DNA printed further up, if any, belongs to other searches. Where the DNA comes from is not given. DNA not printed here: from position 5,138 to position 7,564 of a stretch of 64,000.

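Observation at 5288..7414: ADP-forming rather than AMP-forming CoA ligase as the activating enzyme of the cluster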

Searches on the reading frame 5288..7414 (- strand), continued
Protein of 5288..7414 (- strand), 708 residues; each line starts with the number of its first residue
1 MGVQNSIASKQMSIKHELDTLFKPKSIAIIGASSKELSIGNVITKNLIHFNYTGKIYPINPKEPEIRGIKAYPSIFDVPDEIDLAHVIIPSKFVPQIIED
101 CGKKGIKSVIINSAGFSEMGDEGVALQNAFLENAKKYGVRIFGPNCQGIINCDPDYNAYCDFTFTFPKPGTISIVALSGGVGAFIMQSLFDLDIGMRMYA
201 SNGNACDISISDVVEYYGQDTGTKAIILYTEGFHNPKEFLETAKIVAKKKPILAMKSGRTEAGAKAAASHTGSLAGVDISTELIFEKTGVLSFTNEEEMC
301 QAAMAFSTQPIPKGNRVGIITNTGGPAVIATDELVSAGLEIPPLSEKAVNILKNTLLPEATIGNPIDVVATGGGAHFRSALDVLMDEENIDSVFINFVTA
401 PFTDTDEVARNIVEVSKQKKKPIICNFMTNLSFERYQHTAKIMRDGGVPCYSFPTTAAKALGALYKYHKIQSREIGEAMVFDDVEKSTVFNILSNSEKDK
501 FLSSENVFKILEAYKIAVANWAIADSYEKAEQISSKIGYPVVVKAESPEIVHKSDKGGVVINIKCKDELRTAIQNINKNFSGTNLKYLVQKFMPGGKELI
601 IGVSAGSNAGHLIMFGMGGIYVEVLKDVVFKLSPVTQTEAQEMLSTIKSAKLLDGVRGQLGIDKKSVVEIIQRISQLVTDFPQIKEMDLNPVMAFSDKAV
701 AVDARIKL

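Call 14: find_homologous_proteins(query=window:5288-7414:-, max_evalue=1e-20)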
Query window:5288-7414:- (708 aa): 6328 proteins with E <= 1e-20 among 8000 candidates; the best 120 are listed.
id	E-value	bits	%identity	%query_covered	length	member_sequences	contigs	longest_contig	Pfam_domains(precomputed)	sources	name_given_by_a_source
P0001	0.0e+0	1546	100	98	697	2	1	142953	PF02629.26,PF13607.12,PF13549.12,PF13380.13,PF19045.5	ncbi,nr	ncbi:MAG: acetate--CoA ligase family protein [Bacteroidetes bacterium]|nr:acetate--CoA ligase family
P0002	0.0e+0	1395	88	100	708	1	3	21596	PF02629.26,PF13607.12,PF13549.12,PF13380.13,PF19045.5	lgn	-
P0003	0.0e+0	1361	85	100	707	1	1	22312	PF02629.26,PF13607.12,PF13549.12,PF13380.13,PF19045.5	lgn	-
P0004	0.0e+0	1356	85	100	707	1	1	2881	PF02629.26,PF13607.12,PF13549.12,PF13380.13,PF19045.5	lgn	-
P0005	0.0e+0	1303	82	100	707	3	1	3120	PF02629.26,PF13607.12,PF13549.12,PF13380.13,PF19045.5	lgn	-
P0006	0.0e+0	1246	80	98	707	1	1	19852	PF02629.26,PF13607.12,PF13549.12,PF13380.13,PF19045.5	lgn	-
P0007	0.0e+0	1246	80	98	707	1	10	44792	PF02629.26,PF13607.12,PF13549.12,PF13380.13,PF19045.5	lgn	-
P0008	0.0e+0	1242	77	100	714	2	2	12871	PF02629.26,PF13607.12,PF13549.12,PF13380.13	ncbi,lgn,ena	-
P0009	0.0e+0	1240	79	98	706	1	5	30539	PF02629.26,PF13607.12,PF13549.12,PF13380.13,PF19045.5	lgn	-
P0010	0.0e+0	1235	78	99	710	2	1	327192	PF02629.26,PF13607.12,PF13549.12,PF13380.13,PF19045.5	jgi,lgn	jgi:acetyltransferase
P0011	0.0e+0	1230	77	98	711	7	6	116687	PF02629.26,PF13607.12,PF13549.12,PF13380.13,PF19045.5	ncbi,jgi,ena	jgi:acetyltransferase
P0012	0.0e+0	1225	77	98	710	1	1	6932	PF02629.26,PF13607.12,PF13549.12,PF13380.13,PF19045.5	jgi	jgi:acetyltransferase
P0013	0.0e+0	1223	77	98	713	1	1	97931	PF02629.26,PF13607.12,PF13549.12,PF13380.13,PF19045.5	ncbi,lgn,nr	ncbi:MAG: acetate--CoA ligase family protein [Bacteroidetes bacterium]|nr:acetate--CoA ligase family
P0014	0.0e+0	1222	77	98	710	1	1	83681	PF02629.26,PF13607.12,PF13549.12,PF13380.13,PF19045.5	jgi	-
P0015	0.0e+0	1221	77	98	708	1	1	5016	PF02629.26,PF13607.12,PF13549.12,PF13380.13,PF19045.5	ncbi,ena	-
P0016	0.0e+0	1219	76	100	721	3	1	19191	PF02629.26,PF13607.12,PF13549.12,PF13380.13,PF19045.5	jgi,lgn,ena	-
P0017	0.0e+0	1218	78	98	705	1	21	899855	PF02629.26,PF13607.12,PF13549.12,PF13380.13,PF19045.5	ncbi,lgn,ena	-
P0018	0.0e+0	1218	76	100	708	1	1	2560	PF02629.26,PF13607.12,PF13549.12,PF13380.13,PF19045.5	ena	-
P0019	0.0e+0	1218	76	100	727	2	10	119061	PF02629.26,PF13607.12,PF13549.12,PF13380.13,PF19045.5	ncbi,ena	-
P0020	0.0e+0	1218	77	98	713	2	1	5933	PF02629.26,PF13607.12,PF13549.12,PF13380.13,PF19045.5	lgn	-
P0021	0.0e+0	1218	77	98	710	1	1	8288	PF02629.26,PF13607.12,PF13549.12,PF13380.13,PF19045.5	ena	-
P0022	0.0e+0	1217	78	98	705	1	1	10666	PF02629.26,PF13607.12,PF13549.12,PF13380.13,PF19045.5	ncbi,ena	-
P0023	0.0e+0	1217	77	100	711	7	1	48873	PF02629.26,PF13607.12,PF13549.12,PF13380.13,PF19045.5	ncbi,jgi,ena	ncbi:MAG: acetate--CoA ligase family protein [Bacteroidota bacterium]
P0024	0.0e+0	1215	76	98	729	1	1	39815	PF02629.26,PF13607.12,PF13549.12,PF13380.13,PF19045.5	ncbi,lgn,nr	ncbi:MAG: acetate--CoA ligase family protein [Bacteroidetes bacterium]|nr:acetate--CoA ligase family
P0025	0.0e+0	1215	76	100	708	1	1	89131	PF02629.26,PF13607.12,PF13549.12,PF13380.13,PF19045.5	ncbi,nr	ncbi:MAG: acetate--CoA ligase family protein [Bacteroidetes bacterium]|nr:acetate--CoA ligase family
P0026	0.0e+0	1214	76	100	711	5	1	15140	PF02629.26,PF13607.12,PF13549.12,PF13380.13,PF19045.5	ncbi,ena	-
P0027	0.0e+0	1211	76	98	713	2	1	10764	PF02629.26,PF13607.12,PF13549.12,PF13380.13,PF19045.5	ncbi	ncbi:MAG: acetate--CoA ligase family protein [Bacteroidota bacterium]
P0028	0.0e+0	1210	77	98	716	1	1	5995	PF02629.26,PF13607.12,PF13549.12,PF13380.13,PF19045.5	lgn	-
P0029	0.0e+0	1209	75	100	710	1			PF02629.26,PF13607.12,PF13549.12,PF13380.13,PF19045.5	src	-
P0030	0.0e+0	1207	76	98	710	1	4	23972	PF02629.26,PF13607.12,PF13549.12,PF13380.13,PF19045.5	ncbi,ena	-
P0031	0.0e+0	1207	77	98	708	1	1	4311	PF02629.26,PF13607.12,PF13549.12,PF13380.13,PF19045.5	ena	-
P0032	0.0e+0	1206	76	100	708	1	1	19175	PF02629.26,PF13607.12,PF13549.12,PF13380.13,PF19045.5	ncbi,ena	-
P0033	0.0e+0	1206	77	98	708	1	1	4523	PF02629.26,PF13607.12,PF13549.12,PF13380.13,PF19045.5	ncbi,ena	-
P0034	0.0e+0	1206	75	98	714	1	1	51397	PF02629.26,PF13607.12,PF13549.12,PF13380.13,PF19045.5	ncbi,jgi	jgi:acetyltransferase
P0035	0.0e+0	1205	77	98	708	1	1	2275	PF02629.26,PF13607.12,PF13549.12,PF13380.13,PF19045.5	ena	-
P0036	0.0e+0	1204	77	98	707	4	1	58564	PF02629.26,PF13607.12,PF13549.12,PF13380.13,PF19045.5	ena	-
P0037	0.0e+0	1204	77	98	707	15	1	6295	PF02629.26,PF13607.12,PF13549.12,PF13380.13,PF19045.5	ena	-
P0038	0.0e+0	1204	75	98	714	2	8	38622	PF02629.26,PF13607.12,PF13549.12,PF13380.13,PF19045.5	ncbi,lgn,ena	-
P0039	0.0e+0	1204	77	98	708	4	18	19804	PF02629.26,PF13607.12,PF13549.12,PF13380.13,PF19045.5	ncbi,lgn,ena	-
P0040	0.0e+0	1203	74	100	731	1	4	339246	PF02629.26,PF13607.12,PF13549.12,PF13380.13,PF19045.5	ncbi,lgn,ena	-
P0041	0.0e+0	1202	76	99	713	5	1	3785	PF02629.26,PF13607.12,PF13549.12,PF13380.13,PF19045.5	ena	-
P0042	0.0e+0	1200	76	98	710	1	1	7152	PF02629.26,PF13607.12,PF13549.12,PF13380.13,PF19045.5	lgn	-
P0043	0.0e+0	1199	74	100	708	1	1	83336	PF02629.26,PF13607.12,PF13549.12,PF13380.13,PF19045.5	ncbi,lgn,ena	-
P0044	0.0e+0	1195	75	100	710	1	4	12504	PF02629.26,PF13607.12,PF13549.12,PF13380.13,PF19045.5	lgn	-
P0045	0.0e+0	1194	75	98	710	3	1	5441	PF02629.26,PF13607.12,PF13549.12,PF13380.13,PF19045.5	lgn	-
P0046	0.0e+0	1193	75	98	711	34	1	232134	PF02629.26,PF13607.12,PF13549.12,PF13380.13,PF19045.5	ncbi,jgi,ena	jgi:acetyltransferase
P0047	0.0e+0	1191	75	98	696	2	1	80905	PF02629.26,PF13607.12,PF13549.12,PF13380.13,PF19045.5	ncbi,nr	ncbi:MAG: acetate--CoA ligase family protein [Bacteroidetes bacterium]|nr:acetate--CoA ligase family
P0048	0.0e+0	1191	73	99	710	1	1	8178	PF02629.26,PF13607.12,PF13549.12,PF13380.13,PF19045.5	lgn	-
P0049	0.0e+0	1191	76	98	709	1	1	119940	PF02629.26,PF13607.12,PF13549.12,PF13380.13,PF19045.5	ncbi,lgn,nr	ncbi:MAG: acetate--CoA ligase family protein [Bacteroidota bacterium]|nr:acetate--CoA ligase family 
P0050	0.0e+0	1190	74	100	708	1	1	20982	PF02629.26,PF13607.12,PF13549.12,PF13380.13,PF19045.5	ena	-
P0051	0.0e+0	1190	76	98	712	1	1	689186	PF02629.26,PF13607.12,PF13549.12,PF13380.13,PF19045.5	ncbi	-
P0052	0.0e+0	1188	74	100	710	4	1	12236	PF02629.26,PF13607.12,PF13549.12,PF13380.13,PF19045.5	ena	-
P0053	0.0e+0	1187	75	98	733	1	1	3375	PF02629.26,PF13607.12,PF13549.12,PF13380.13,PF19045.5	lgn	-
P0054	0.0e+0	1185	74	100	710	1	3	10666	PF02629.26,PF13607.12,PF13549.12,PF13380.13,PF19045.5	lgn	-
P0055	0.0e+0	1181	75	100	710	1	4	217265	PF02629.26,PF13607.12,PF13549.12,PF13380.13,PF19045.5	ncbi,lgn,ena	-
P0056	0.0e+0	1178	75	98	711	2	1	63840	PF02629.26,PF13607.12,PF13549.12,PF13380.13,PF19045.5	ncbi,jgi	jgi:acetyltransferase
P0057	0.0e+0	1178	75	98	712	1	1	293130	PF02629.26,PF13607.12,PF13549.12,PF13380.13,PF19045.5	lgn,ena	-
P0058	0.0e+0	1175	74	98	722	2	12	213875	PF02629.26,PF13607.12,PF13549.12,PF13380.13,PF19045.5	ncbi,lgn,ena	-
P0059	0.0e+0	1174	74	98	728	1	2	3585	PF02629.26,PF13607.12,PF13549.12,PF13380.13,PF19045.5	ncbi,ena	ncbi:MAG: acetate--CoA ligase family protein [Bacteroidota bacterium]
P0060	0.0e+0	1172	74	98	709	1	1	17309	PF02629.26,PF13607.12,PF13549.12,PF13380.13,PF19045.5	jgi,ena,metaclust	metaclust:\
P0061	0.0e+0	1171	74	100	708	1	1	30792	PF02629.26,PF13607.12,PF13549.12,PF13380.13,PF19045.5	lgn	-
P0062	0.0e+0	1169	74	98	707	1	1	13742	PF02629.26,PF13607.12,PF13549.12,PF13380.13,PF19045.5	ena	-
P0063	0.0e+0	1166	74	98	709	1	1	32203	PF02629.26,PF13607.12,PF13549.12,PF13380.13,PF19045.5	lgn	-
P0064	0.0e+0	1164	73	98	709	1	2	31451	PF02629.26,PF13607.12,PF13549.12,PF13380.13,PF19045.5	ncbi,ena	-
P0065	0.0e+0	1159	73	98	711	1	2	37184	PF02629.26,PF13607.12,PF13549.12,PF13380.13,PF19045.5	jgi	-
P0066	0.0e+0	1159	74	98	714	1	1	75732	PF02629.26,PF13607.12,PF13549.12,PF13380.13,PF19045.5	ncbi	ncbi:MAG: acetate--CoA ligase family protein [Bacteroidia bacterium]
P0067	0.0e+0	1158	74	98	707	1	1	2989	PF02629.26,PF13607.12,PF13549.12,PF13380.13,PF19045.5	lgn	-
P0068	0.0e+0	1157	74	98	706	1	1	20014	PF02629.26,PF13607.12,PF13549.12,PF13380.13,PF19045.5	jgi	jgi:acetyltransferase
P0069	0.0e+0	1157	75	98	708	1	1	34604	PF02629.26,PF13607.12,PF13549.12,PF13380.13,PF19045.5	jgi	-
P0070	0.0e+0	1157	73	98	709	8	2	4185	PF02629.26,PF13607.12,PF13549.12,PF13380.13,PF19045.5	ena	-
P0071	0.0e+0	1156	72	98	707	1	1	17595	PF02629.26,PF13607.12,PF13549.12,PF13380.13,PF19045.5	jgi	-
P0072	0.0e+0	1155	72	100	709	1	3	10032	PF02629.26,PF13607.12,PF13549.12,PF13380.13,PF19045.5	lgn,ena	-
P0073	0.0e+0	1152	72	98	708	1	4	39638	PF02629.26,PF13607.12,PF13549.12,PF13380.13,PF19045.5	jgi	jgi:acetate---CoA ligase (ADP-forming)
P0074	0.0e+0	1151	72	98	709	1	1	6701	PF02629.26,PF13607.12,PF13549.12,PF13380.13,PF19045.5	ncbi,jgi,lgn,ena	ncbi:MAG: acetate--CoA ligase family protein [Bacteroidota bacterium]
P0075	0.0e+0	1150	72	99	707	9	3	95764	PF02629.26,PF13607.12,PF13549.12,PF13380.13,PF19045.5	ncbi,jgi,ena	-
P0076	0.0e+0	1150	73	98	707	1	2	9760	PF02629.26,PF13607.12,PF13549.12,PF13380.13,PF19045.5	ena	-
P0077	0.0e+0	1149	72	98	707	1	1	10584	PF02629.26,PF13607.12,PF13549.12,PF13380.13,PF19045.5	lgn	-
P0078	0.0e+0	1149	73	98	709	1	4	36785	PF02629.26,PF13607.12,PF13549.12,PF13380.13,PF19045.5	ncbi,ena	-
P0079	0.0e+0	1149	72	98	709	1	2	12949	PF02629.26,PF13607.12,PF13549.12,PF13380.13,PF19045.5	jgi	jgi:acetate---CoA ligase (ADP-forming)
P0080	0.0e+0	1148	72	98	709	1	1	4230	PF02629.26,PF13607.12,PF13549.12,PF13380.13,PF19045.5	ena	-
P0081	0.0e+0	1148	72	98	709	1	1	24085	PF02629.26,PF13607.12,PF13549.12,PF13380.13,PF19045.5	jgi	jgi:acetate---CoA ligase (ADP-forming)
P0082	0.0e+0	1147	72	98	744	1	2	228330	PF02629.26,PF13607.12,PF13549.12,PF13380.13,PF19045.5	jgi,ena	-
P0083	0.0e+0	1147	73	98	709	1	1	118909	PF02629.26,PF13607.12,PF13549.12,PF13380.13,PF19045.5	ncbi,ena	-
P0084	0.0e+0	1146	71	98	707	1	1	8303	PF02629.26,PF13607.12,PF13549.12,PF13380.13,PF19045.5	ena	-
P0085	0.0e+0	1145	73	98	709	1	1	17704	PF02629.26,PF13607.12,PF13549.12,PF13380.13,PF19045.5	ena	-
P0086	0.0e+0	1143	72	98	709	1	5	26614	PF02629.26,PF13607.12,PF13549.12,PF13380.13,PF19045.5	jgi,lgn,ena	-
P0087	0.0e+0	1143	71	98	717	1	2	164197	PF02629.26,PF13607.12,PF13549.12,PF13380.13,PF19045.5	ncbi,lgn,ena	-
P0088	0.0e+0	1143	72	98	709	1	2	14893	PF02629.26,PF13607.12,PF13549.12,PF13380.13,PF19045.5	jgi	-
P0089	0.0e+0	1142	73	98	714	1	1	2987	PF02629.26,PF13607.12,PF13549.12,PF13380.13,PF19045.5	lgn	-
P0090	0.0e+0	1142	72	98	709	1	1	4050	PF02629.26,PF13607.12,PF13549.12,PF13380.13,PF19045.5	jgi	-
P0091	0.0e+0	1142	70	99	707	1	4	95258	PF02629.26,PF13607.12,PF13549.12,PF13380.13,PF19045.5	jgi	jgi:acetate---CoA ligase (ADP-forming)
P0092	0.0e+0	1141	72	98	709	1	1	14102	PF02629.26,PF13607.12,PF13549.12,PF13380.13,PF19045.5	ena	-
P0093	0.0e+0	1141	72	98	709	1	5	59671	PF02629.26,PF13607.12,PF13549.12,PF13380.13,PF19045.5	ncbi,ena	-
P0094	0.0e+0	1139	72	98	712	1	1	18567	PF02629.26,PF13607.12,PF13549.12,PF13380.13,PF19045.5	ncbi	-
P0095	0.0e+0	1139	73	98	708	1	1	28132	PF02629.26,PF13607.12,PF13549.12,PF13380.13,PF19045.5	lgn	-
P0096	0.0e+0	1139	72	98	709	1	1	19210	PF02629.26,PF13607.12,PF13549.12,PF13380.13,PF19045.5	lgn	-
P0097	0.0e+0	1139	72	99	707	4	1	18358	PF02629.26,PF13607.12,PF13549.12,PF13380.13,PF19045.5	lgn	-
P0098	0.0e+0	1137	71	98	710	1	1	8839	PF02629.26,PF13607.12,PF13549.12,PF13380.13,PF19045.5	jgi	jgi:acetate---CoA ligase (ADP-forming)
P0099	0.0e+0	1137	73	98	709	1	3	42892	PF02629.26,PF13607.12,PF13549.12,PF13380.13,PF19045.5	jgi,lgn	-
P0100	0.0e+0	1136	72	98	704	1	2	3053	PF02629.26,PF13607.12,PF13549.12,PF13380.13,PF19045.5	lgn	-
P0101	0.0e+0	1135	72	98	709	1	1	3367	PF02629.26,PF13607.12,PF13549.12,PF13380.13,PF19045.5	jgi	jgi:acetate---CoA ligase (ADP-forming)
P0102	0.0e+0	1135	72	98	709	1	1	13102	PF02629.26,PF13607.12,PF13549.12,PF13380.13,PF19045.5,PF02222.28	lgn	-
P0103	0.0e+0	1134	72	98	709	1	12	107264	PF02629.26,PF13607.12,PF13549.12,PF13380.13,PF19045.5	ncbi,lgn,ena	-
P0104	0.0e+0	1132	71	98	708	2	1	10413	PF02629.26,PF13607.12,PF13549.12,PF13380.13,PF19045.5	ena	-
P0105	0.0e+0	1129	72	98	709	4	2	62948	PF02629.26,PF13607.12,PF13549.12,PF13380.13,PF19045.5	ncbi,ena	-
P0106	0.0e+0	1128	71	99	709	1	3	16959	PF02629.26,PF13607.12,PF13549.12,PF13380.13,PF19045.5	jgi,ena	-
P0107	0.0e+0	1126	68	100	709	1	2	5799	PF02629.26,PF13607.12,PF13549.12,PF13380.13,PF19045.5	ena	-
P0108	0.0e+0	1124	71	98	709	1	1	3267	PF02629.26,PF13607.12,PF13549.12,PF13380.13,PF19045.5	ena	-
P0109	0.0e+0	1120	76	91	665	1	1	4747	PF02629.26,PF13607.12,PF13549.12,PF13380.13,PF19045.5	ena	-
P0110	0.0e+0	1119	69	100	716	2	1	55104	PF02629.26,PF13607.12,PF13549.12,PF13380.13,PF19045.5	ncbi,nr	ncbi:MAG TPA: acetate--CoA ligase family protein [Bacteroidia bacterium]|nr:acetate--CoA ligase fami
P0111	0.0e+0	1119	70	98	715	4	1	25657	PF02629.26,PF13607.12,PF13549.12,PF13380.13,PF19045.5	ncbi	-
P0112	0.0e+0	1118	68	100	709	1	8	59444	PF02629.26,PF13607.12,PF13549.12,PF13380.13,PF19045.5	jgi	jgi:acetate---CoA ligase (ADP-forming)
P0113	0.0e+0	1117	70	99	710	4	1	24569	PF02629.26,PF13607.12,PF13549.12,PF13380.13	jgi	-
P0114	0.0e+0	1116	75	92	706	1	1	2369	PF02629.26,PF13607.12,PF13549.12,PF13380.13,PF19045.5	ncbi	ncbi:MAG: acetate--CoA ligase family protein, partial [Bacteroidia bacterium]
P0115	0.0e+0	1115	72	98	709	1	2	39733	PF02629.26,PF13607.12,PF13549.12,PF13380.13,PF19045.5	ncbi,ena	-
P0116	0.0e+0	1114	70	98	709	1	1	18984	PF02629.26,PF13607.12,PF13549.12,PF13380.13,PF19045.5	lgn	-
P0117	0.0e+0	1114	70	98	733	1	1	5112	PF02629.26,PF13607.12,PF13549.12,PF13380.13,PF19045.5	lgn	-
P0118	0.0e+0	1114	72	98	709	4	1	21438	PF02629.26,PF13607.12,PF13549.12,PF13380.13,PF19045.5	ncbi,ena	-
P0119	0.0e+0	1111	72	98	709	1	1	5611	PF02629.26,PF13607.12,PF13549.12,PF13380.13,PF19045.5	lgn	-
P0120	0.0e+0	1107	70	98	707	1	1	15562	PF02629.26,PF13607.12,PF13549.12,PF13380.13,PF19045.5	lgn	-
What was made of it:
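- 5288..7414 (-): ACD: fused alpha-beta NDP-forming acyl-CoA synthetase, 708 aa (the finding). More than 120 orthologs of at least 68% identity occur in Bacteroidota MAGs (call 14).
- Checked: NCBI annotates a start 11 codons downstream (P0001, 697 aa; call 14).
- JGI labels several orthologs 'acetyltransferase' (call 14).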
